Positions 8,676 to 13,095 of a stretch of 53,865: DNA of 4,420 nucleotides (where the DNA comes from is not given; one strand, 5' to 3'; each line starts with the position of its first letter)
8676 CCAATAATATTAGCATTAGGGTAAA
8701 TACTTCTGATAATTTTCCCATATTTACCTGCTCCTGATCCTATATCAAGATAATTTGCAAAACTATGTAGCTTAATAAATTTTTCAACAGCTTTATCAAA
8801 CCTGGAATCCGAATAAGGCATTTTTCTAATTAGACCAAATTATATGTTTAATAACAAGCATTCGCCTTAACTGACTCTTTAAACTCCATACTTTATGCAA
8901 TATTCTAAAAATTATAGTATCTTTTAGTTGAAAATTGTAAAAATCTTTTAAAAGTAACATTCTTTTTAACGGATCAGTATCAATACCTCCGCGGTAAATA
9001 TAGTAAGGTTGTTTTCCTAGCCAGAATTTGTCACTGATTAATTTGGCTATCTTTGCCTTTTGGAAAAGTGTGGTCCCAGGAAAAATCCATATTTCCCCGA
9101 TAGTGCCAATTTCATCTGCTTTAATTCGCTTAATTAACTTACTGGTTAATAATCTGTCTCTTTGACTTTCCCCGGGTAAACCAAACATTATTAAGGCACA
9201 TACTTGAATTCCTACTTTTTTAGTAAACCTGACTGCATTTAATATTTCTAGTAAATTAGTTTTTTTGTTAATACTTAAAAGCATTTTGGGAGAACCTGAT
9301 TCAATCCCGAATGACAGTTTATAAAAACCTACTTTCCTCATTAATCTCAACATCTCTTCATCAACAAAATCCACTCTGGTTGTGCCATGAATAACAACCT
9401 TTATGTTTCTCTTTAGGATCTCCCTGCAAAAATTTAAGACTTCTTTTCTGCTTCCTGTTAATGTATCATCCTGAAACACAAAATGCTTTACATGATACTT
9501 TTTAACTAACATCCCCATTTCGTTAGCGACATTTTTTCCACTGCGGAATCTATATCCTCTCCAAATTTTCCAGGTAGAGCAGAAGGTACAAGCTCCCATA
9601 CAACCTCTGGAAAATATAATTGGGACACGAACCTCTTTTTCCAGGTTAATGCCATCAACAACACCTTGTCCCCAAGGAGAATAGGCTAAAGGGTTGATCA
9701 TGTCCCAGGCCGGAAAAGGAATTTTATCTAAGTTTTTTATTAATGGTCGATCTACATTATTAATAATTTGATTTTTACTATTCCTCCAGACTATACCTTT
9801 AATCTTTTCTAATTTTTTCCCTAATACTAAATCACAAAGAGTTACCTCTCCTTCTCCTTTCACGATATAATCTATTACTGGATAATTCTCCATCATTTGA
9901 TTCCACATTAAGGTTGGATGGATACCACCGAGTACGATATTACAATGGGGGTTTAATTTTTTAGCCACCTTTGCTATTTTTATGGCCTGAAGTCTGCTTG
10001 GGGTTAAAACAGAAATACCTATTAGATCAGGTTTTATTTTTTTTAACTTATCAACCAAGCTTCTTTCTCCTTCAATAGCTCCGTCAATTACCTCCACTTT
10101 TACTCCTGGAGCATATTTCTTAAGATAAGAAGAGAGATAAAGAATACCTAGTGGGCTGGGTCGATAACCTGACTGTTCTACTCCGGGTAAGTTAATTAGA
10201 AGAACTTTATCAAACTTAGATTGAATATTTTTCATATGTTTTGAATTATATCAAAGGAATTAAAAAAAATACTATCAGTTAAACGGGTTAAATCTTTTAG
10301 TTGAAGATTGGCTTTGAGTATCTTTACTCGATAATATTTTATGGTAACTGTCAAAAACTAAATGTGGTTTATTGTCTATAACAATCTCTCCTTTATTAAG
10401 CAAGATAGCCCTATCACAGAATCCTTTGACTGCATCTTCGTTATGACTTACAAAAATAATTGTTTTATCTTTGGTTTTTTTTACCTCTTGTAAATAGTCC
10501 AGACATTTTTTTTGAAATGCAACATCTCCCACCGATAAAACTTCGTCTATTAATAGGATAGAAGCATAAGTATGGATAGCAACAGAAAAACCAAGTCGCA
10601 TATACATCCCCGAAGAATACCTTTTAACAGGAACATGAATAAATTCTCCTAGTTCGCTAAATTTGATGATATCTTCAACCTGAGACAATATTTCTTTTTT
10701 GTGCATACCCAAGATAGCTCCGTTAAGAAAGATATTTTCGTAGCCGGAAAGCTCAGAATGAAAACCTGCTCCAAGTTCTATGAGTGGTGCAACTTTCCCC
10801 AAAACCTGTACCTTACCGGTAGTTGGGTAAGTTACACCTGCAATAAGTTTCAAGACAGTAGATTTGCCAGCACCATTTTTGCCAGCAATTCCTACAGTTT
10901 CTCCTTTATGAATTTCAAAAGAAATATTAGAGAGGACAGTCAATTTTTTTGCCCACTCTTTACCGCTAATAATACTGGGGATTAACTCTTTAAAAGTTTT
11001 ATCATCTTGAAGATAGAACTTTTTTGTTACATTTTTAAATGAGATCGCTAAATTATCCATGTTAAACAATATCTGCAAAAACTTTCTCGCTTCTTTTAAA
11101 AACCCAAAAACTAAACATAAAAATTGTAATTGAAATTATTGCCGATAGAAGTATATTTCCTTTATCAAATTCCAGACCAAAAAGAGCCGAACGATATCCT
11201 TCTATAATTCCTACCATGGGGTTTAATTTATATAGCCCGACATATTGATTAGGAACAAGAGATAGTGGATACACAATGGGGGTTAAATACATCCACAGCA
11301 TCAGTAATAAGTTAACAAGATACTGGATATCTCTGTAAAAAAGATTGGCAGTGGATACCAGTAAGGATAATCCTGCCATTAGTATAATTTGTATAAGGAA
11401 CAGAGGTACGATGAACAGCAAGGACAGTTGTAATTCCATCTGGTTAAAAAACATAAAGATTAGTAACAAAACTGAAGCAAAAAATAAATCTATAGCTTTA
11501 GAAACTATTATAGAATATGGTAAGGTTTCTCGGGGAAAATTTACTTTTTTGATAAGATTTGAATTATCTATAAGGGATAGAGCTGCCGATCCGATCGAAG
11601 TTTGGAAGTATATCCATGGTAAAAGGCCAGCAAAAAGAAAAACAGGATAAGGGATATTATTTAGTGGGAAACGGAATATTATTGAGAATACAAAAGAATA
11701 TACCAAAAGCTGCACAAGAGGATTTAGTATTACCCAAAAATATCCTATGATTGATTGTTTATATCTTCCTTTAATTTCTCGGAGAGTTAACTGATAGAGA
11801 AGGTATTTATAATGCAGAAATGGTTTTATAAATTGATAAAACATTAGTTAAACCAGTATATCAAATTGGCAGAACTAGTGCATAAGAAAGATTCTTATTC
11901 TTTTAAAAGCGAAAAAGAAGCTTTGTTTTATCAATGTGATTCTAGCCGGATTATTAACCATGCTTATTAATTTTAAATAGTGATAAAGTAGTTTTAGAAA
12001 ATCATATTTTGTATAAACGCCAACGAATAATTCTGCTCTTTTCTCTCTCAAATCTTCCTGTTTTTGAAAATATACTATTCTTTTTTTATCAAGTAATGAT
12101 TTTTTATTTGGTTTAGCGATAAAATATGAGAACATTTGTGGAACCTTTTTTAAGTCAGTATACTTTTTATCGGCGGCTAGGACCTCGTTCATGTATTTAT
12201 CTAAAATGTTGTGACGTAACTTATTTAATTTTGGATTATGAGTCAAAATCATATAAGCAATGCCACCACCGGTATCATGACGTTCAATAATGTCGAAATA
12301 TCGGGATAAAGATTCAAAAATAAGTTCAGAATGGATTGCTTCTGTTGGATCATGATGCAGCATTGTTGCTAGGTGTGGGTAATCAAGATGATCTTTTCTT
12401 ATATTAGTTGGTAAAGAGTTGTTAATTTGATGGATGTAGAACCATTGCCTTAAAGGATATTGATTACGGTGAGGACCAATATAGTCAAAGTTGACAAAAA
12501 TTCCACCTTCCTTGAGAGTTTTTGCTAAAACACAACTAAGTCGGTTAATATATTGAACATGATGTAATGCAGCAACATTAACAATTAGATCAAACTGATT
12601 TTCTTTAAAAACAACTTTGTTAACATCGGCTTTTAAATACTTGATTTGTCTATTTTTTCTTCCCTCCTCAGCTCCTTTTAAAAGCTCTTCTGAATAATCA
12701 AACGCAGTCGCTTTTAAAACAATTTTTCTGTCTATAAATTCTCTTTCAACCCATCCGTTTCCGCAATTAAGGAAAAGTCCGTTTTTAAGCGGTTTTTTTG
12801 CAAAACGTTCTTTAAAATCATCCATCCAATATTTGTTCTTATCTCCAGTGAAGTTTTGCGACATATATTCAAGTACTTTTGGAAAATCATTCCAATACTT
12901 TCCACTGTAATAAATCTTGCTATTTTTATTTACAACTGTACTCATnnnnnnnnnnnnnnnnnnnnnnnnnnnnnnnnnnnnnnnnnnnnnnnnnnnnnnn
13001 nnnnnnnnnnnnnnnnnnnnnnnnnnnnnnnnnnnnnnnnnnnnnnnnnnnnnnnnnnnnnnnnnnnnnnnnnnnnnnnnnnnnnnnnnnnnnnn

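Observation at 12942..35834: Eight divergent GT-C-like polytopic membrane proteins in one locus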

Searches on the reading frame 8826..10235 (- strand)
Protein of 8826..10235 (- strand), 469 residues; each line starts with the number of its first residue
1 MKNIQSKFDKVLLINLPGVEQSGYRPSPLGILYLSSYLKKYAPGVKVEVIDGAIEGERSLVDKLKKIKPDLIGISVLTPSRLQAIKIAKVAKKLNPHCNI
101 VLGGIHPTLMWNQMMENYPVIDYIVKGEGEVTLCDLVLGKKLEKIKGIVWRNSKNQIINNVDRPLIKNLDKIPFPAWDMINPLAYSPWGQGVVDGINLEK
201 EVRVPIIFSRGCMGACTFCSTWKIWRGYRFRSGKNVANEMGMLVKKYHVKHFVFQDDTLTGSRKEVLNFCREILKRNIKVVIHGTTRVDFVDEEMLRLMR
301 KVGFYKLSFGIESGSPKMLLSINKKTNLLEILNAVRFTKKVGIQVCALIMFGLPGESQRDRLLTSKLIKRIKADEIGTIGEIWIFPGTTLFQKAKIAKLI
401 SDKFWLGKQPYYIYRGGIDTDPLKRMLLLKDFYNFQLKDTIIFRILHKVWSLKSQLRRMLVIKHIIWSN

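Call 5: search_protein_families(library=pfam, proteins=[window:8826-10235:-], max_evalue=0.001)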
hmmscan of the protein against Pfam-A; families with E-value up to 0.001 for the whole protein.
window:8826-10235:- (469 aa): 2 families
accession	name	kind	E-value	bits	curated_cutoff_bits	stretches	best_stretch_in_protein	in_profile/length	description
PF04055.27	Radical_SAM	-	5.2e-23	82.5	29.5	1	206-363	1-161/166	Radical SAM superfamily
PF02310.24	B12-binding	-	9.1e-22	77.6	32.1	1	20-136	6-120/121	B12 binding domain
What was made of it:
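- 7311..10235 (.): GT2 (+), methyltransferase (-) and B12-binding radical SAM enzyme (-): probable tailoring genes at the upstream edge. Pfam (call 5).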

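Call 82: search_protein_families(library=ncbifam, proteins=[window:8826-10235:-], max_evalue=0.00001)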
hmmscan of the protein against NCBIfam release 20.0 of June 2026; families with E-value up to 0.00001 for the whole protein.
window:8826-10235:- (469 aa): 21 families
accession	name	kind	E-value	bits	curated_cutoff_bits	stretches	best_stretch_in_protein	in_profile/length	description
TIGR02026.1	BchE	equivalog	1.7e-64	218.5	481.35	1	27-402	21-395/497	magnesium-protoporphyrin IX monomethyl ester anaerobic oxidative cyclase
NF050148.1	rSAM_ApyD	equivalog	1e-50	172.8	750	1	63-393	69-392/645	RiPP biosynthesis radical SAM protein ApyD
TIGR03471.1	HpnJ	equivalog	1.1e-45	156.5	577.6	1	70-410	70-408/472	hopanoid biosynthesis associated radical SAM protein HpnJ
TIGR03975.1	rSAM_ocin_1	subfamily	2e-35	122.4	281.85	1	59-361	119-420/606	RiPP maturation radical SAM C-methyltransferase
TIGR04072.2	rSAM_ladder_B12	equivalog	3.3e-33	115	360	2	208-428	185-405/443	lipid biosynthesis B12-binding/radical SAM protein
NF038361.1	rSAM_Sden_1168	equivalog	2.8e-31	108.7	575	1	60-392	132-471/560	Sden_1168 family B12-binding radical SAM P-methyltransferase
TIGR04385.1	B12_rSAM_cofa1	equivalog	8.9e-30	104.3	450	1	10-398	1-398/438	B12 lower ligand biosynthesis radical SAM protein BzaD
TIGR04479.1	bcpD_PhpK_rSAM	subfamily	3.3e-28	98.3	600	1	29-374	73-412/504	PhpK family radical SAM P-methyltransferase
TIGR04013.1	B12_SAM_MJ_1487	hypoth_equivalog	2.9e-27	95.5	251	2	199-374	147-336/382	TIGR04013 family B12-binding domain/radical SAM domain-containing protein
TIGR04367.1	HpnR_B12_rSAM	equivalog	4e-26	91.6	650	1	27-391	21-370/490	hopanoid C-3 methylase HpnR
NF040542.1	rSAM_RCCLKC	equivalog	4.2e-24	85.5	450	1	45-352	29-332/423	arsinothricin biosynthesis radical SAM protein ArsL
TIGR04014.1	B12_SAM_MJ_0865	equivalog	5.6e-24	84.7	360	1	59-376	29-341/434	methyl-coenzyme M reductase glutamine C-methyltransferase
TIGR04190.1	B12_SAM_Ta0216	equivalog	3.5e-22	78.7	500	1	28-362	37-385/554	TIGR04190 family B12-binding domain/radical SAM domain protein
NF033712.0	B12_rSAM_KedN5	subfamily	1.6e-21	76.2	700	1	45-244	39-237/624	KedN5 family methylcobalamin-dependent radical SAM C-methyltransferase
NF045585.1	rSAM_slr0320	equivalog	3.2e-16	58.9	775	1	88-344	129-380/511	photosystem II high light acclimation radical SAM protein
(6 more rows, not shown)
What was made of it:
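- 7311..10235 (.): NCBIfam rSAM methylase-type hits (call 82).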

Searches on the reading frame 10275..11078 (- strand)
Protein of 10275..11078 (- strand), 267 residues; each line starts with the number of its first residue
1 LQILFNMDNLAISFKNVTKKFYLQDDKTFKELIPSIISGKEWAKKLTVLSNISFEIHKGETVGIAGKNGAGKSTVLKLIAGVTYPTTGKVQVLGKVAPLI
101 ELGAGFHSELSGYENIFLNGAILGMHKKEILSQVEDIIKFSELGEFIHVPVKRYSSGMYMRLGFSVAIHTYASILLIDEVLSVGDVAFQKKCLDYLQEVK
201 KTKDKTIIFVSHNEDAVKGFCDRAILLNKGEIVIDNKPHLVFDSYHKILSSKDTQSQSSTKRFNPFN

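Call 5: search_protein_families(library=pfam, proteins=[window:10275-11078:-], max_evalue=0.001)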
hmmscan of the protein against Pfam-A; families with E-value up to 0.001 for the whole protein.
window:10275-11078:- (267 aa): 1 family
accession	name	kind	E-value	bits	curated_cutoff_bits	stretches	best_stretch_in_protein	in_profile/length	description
PF00005.33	ABC_tran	-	7.6e-20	72.4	25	1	49-180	1-135/137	ABC transporter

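Call 82: search_protein_families(library=ncbifam, proteins=[window:10275-11078:-], max_evalue=0.00001)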
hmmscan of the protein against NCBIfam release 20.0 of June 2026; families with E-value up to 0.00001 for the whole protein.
window:10275-11078:- (267 aa): 176 families (the best 25 are shown)
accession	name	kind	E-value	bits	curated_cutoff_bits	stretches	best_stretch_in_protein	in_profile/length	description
NF010065.0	PRK13545.1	equivalog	4.5e-63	213.8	538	1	10-263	3-252/549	teichoic acids export protein ATP-binding subunit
NF010066.0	PRK13546.1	equivalog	7.5e-58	196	320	1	9-263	2-252/264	teichoic acids export ABC transporter ATP-binding subunit TagH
NF050108.1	galactan_ABC_ATP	equivalog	3.1e-53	180.5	400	1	46-246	42-241/244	galactan export ABC transporter ATP-binding subunit Wzt/RfbE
TIGR01188.1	drrA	subfamily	3.9e-30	105.2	312.45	1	45-238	5-208/302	daunorubicin resistance ABC transporter, ATP-binding protein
TIGR04521.1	ECF_ATPase_2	equivalog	3.8e-28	98.4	330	2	114-250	104-241/279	energy-coupling factor transporter ATPase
TIGR04520.1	ECF_ATPase_1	equivalog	3.9e-27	95.4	315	2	124-249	107-231/269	energy-coupling factor transporter ATPase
NF010059.0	PRK13536.1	equivalog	2.7e-25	88.9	549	1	42-243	53-263/342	nodulation factor ABC transporter ATP-binding protein NodI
TIGR01288.1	nodI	equivalog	5.5e-25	88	424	1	40-243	12-224/303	nodulation factor ABC transporter ATP-binding protein NodI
TIGR02315.1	ABC_phnC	equivalog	1.3e-24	87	266.1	2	127-243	119-235/243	phosphonate ABC transporter ATP-binding protein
TIGR01186.1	proV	subfamily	4.2e-24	85.4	326.6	2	114-234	90-210/363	betaine/proline/choline family ABC transporter ATP-binding protein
NF007739.0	PRK10419.1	subfamily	4.7e-24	85.4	354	2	125-236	122-234/268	nickel ABC transporter ATP-binding protein NikE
NF040933.2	ABC_arch_GlcV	equivalog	7.2e-24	84.3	450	2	109-245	97-233/357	glucose ABC transporter ATP-binding protein GlcV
TIGR02769.1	nickel_nikE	equivalog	8.4e-24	84.5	332.55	2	44-95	22-73/265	nickel import ATP-binding protein NikE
NF006987.0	PRK09452.1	equivalog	9.7e-24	83.7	482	1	40-244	25-238/378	spermidine/putrescine ABC transporter ATP-binding protein PotA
NF010156.0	PRK13635.1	equivalog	2.4e-23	82.7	392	2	124-248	111-234/279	energy-coupling factor ABC transporter ATP-binding protein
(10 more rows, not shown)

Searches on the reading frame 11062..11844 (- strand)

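Call 6: search_protein_families(library=pfam, proteins=[window:11062-11844:-], max_evalue=0.001)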
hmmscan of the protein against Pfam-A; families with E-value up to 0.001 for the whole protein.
window:11062-11844:- (260 aa): 1 family
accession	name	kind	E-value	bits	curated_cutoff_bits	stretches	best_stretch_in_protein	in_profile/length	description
PF01061.29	ABC2_membrane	-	5.1e-18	65.8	26.9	1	15-222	2-211/211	ABC-2 type transporter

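Call 82: search_protein_families(library=ncbifam, proteins=[window:11062-11844:-], max_evalue=0.00001)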
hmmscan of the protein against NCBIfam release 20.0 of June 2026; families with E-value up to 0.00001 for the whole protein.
window:11062-11844:- (260 aa): 3 families
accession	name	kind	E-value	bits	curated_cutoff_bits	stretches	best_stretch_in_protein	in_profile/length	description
NF050109.1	galactan_ABC_perm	equivalog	5.5e-20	72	380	1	12-247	20-259/272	galactan export ABC transporter permease subunit Wzm/RfbD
NF050053.1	CapPschTportKpsM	equivalog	5.6e-14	52.7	300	1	15-250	4-248/257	capsule polysaccharide transporter KpsM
TIGR01247.1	drrB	subfamily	9.9e-07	28.7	223.05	1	27-246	8-236/236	daunorubicin resistance ABC transporter membrane protein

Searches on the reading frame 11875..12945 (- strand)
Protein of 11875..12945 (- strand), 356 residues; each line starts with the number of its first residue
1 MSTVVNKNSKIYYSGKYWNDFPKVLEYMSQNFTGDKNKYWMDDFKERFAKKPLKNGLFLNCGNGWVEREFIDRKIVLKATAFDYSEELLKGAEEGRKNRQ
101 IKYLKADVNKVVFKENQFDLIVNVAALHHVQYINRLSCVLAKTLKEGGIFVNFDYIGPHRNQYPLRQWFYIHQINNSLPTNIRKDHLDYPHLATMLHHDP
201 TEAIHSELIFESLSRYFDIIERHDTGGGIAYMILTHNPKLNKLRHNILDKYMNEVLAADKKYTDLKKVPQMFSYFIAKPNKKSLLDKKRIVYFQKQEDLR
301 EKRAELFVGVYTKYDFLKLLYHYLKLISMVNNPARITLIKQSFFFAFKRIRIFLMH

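Call 6: search_protein_families(library=pfam, proteins=[window:11875-12945:-], max_evalue=0.001)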
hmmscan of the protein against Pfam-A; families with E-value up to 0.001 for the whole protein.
window:11875-12945:- (356 aa): 6 families
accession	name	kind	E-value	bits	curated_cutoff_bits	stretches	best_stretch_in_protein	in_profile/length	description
PF08241.18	Methyltransf_11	-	7.2e-14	52.6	21.2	1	61-151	5-94/95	Methyltransferase domain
PF13649.12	Methyltransf_25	-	1.4e-10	42.2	27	1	60-148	5-97/97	Methyltransferase domain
PF13489.12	Methyltransf_23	-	4.7e-08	33.4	27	1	41-171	9-135/164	Methyltransferase domain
PF08242.18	Methyltransf_12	-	1.6e-06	29.2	30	1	61-150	5-98/98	Methyltransferase domain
PF13847.12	Methyltransf_31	-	1.4e-05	25.2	27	1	61-151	12-108/145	Methyltransferase domain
PF01209.24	Ubie_methyltran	-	1.9e-05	24.6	20.1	1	35-230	30-226/233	ubiE/COQ5 methyltransferase family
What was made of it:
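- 11875..12945 (-): SAM-dependent methyltransferase (356 aa) co-oriented with M1 and overlapping its 3' end. Pfam Methyltransf_11 7e-14 (call 6).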

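Call 82: search_protein_families(library=ncbifam, proteins=[window:11875-12945:-], max_evalue=0.00001)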
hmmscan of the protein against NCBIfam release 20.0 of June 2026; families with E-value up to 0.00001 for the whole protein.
window:11875-12945:- (356 aa): 5 families
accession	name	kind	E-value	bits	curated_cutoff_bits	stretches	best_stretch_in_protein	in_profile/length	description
TIGR01934.1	MenG_MenH_UbiE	subfamily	2.1e-10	40.3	158.35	1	36-233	23-219/223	ubiquinone/menaquinone biosynthesis methyltransferase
TIGR02072.1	BioC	equivalog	4.2e-10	39.8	184.95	1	59-151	41-131/244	malonyl-ACP O-methyltransferase BioC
NF001244.0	PRK00216.1-5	equivalog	2.1e-09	37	216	1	37-202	33-203/236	bifunctional demethylmenaquinone methyltransferase/2-methoxy-6-polyprenyl-1,4-benzoquinol methylase UbiE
NF007610.0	PRK10258.1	equivalog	2.1e-07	30.5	342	1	46-142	36-125/251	malonyl-ACP O-methyltransferase BioC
TIGR01983.1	UbiG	equivalog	7e-07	28.8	102.95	1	58-150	55-149/228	bifunctional 2-polyprenyl-6-hydroxyphenol methylase/3-demethylubiquinol 3-O-methyltransferase UbiG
